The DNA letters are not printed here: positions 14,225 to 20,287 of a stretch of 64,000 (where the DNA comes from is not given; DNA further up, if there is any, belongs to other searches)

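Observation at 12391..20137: Giant T9SS adhesin followed by barrel + OmpA module, reminiscent of cargo / PorP-SprF / peptidoglycan-anchor arrangements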

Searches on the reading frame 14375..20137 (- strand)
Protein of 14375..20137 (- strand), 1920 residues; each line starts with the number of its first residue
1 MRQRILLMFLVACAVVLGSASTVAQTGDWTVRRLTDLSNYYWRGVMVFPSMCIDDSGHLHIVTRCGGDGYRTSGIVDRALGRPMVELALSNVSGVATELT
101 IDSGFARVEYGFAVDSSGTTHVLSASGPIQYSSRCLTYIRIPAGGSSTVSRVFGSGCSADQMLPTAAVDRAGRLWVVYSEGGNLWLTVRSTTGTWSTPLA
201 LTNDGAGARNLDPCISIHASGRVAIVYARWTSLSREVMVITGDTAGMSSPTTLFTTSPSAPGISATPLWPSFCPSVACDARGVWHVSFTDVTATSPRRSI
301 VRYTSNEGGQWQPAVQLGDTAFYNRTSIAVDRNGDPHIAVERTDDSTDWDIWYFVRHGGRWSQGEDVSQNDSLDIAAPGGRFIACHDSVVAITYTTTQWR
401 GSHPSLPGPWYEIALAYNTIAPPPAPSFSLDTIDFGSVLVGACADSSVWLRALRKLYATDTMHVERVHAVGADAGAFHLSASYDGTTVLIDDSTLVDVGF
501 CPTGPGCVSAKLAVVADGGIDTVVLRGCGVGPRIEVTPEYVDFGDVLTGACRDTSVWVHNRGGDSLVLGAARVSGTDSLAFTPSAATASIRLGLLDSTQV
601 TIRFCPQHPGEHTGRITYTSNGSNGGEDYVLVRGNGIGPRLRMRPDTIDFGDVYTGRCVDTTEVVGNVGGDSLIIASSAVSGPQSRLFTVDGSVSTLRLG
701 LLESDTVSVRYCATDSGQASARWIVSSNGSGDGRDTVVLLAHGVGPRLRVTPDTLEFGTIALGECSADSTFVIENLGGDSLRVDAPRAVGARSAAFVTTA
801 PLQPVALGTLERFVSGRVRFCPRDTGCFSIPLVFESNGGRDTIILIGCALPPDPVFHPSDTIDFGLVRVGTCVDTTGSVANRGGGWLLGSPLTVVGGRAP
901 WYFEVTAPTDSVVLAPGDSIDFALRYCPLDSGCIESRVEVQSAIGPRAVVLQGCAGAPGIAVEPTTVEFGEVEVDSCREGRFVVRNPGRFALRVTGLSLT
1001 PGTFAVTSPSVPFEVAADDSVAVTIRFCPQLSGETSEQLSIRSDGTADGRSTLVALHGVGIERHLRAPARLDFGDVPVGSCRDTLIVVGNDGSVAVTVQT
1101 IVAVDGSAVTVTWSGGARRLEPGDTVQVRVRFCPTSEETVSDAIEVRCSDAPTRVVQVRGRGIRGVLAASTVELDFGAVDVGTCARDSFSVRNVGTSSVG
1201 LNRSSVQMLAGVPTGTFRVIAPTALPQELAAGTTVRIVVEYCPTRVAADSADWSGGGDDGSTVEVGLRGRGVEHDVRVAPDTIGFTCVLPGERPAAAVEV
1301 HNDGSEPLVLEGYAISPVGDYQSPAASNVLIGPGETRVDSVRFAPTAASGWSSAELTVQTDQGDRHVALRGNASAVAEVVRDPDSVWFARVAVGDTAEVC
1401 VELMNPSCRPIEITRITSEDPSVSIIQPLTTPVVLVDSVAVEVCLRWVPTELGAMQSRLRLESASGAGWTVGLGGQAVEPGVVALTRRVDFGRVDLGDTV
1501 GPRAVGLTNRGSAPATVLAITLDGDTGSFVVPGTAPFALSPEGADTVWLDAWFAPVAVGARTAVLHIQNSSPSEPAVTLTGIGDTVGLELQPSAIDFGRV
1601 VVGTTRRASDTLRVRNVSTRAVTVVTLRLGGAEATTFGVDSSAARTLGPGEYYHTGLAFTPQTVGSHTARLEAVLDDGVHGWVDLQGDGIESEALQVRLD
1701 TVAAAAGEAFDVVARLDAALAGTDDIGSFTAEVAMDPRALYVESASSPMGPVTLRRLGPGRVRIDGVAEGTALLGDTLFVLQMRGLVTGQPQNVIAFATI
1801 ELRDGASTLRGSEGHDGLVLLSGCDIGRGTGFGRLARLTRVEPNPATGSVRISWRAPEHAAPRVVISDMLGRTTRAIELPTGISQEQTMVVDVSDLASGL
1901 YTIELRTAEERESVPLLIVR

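Call 6: search_protein_families(library=pfam, proteins=[window:14375-20137:-], max_evalue=0.1)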
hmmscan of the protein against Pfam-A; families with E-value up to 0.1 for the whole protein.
window:14375-20137:- (1920 aa): 18 families
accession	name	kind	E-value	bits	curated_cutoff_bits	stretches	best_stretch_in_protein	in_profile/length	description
PF22544.2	HYDIN_VesB_CFA65-like_Ig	-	1.9e-54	182.5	25.5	5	960-1048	3-89/100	HYDIN/CFA65/VesB-like, Ig-like domain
PF15780.11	ASH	-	1.4e-52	176.3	27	6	1064-1147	7-89/98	Abnormal spindle-like microcephaly-assoc'd, ASPM-SPD-2-Hydin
PF22073.2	Cep192_D4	-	1.4e-43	148.1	35.5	4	1070-1157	10-106/112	Cep192 domain 4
PF07610.17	DUF1573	-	5.6e-20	71.6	26.1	2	961-1046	2-86/98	Protein of unknown function (DUF1573)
PF12371.14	TMEM131_like_N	-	4.3e-15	56.2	28.8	0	1068-1141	5-77/84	Transmembrane protein 131-like N-terminal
PF14874.12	PapD-like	-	5.7e-12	46.1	27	0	1588-1621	4-35/102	Flagellar-associated PapD-like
PF24798.1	Ig-CFAP74_4th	-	6.5e-11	42.7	28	0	1068-1160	3-91/95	CFAP74 forth Ig-like domain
PF24507.1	Ig_CFAP65_4th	-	8.5e-11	42.5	27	0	596-621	38-63/76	CFAP65, fourth Ig-like domain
PF22064.2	Cep192_D2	-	4e-07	30.8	27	0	1068-1103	11-46/154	Cep192 domain 2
PF18962.6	Por_Secre_tail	-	5e-07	30.4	27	1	1843-1911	3-68/75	Secretion system C-terminal sorting domain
PF22067.2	Cep192_D3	-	1.3e-06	28.9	27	0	1076-1141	13-76/99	Cep192 domain 3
PF22066.2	Cep192_D8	-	2.6e-06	28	33.5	0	1379-1477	6-100/101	Cep192 domain 8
PF25248.1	Ig_CFAP65_8th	-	0.0015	18.8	25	0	534-562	4-32/128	CFAP65, eight Ig-like domain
PF15892.11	BNR_4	-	0.0024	17.7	27.3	1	320-363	222-266/272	BNR repeat-containing family member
PF24499.1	Ig_TMEM131L_4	-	0.005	17.7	27.8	0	1120-1162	93-135/136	TMEM131L fourth Ig-like domain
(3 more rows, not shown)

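Call 7: search_protein_families(library=ncbifam, proteins=[window:14375-20137:-], max_evalue=0.1)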
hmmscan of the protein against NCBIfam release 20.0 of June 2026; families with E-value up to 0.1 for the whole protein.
window:14375-20137:- (1920 aa): 4 families
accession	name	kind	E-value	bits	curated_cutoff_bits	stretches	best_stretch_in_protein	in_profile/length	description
NF012200.0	choice_anch_D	domain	7.6e-109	357.8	45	11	1472-1573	4-107/108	choice-of-anchor D domain-containing protein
TIGR04183.1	Por_Secre_tail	domain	7.1e-05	22.7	23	1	1843-1914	3-67/72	T9SS type A sorting domain-containing protein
NF053835.1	PDIAV_lipo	equivalog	0.0014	18.1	90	1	108-319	41-250/458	PDIAV motif-containing lipoprotein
NF038113.1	T9SSA_dep_M36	equivalog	0.0043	15.3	885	1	1841-1914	795-864/869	T9SS-dependent M36 family metallopeptidase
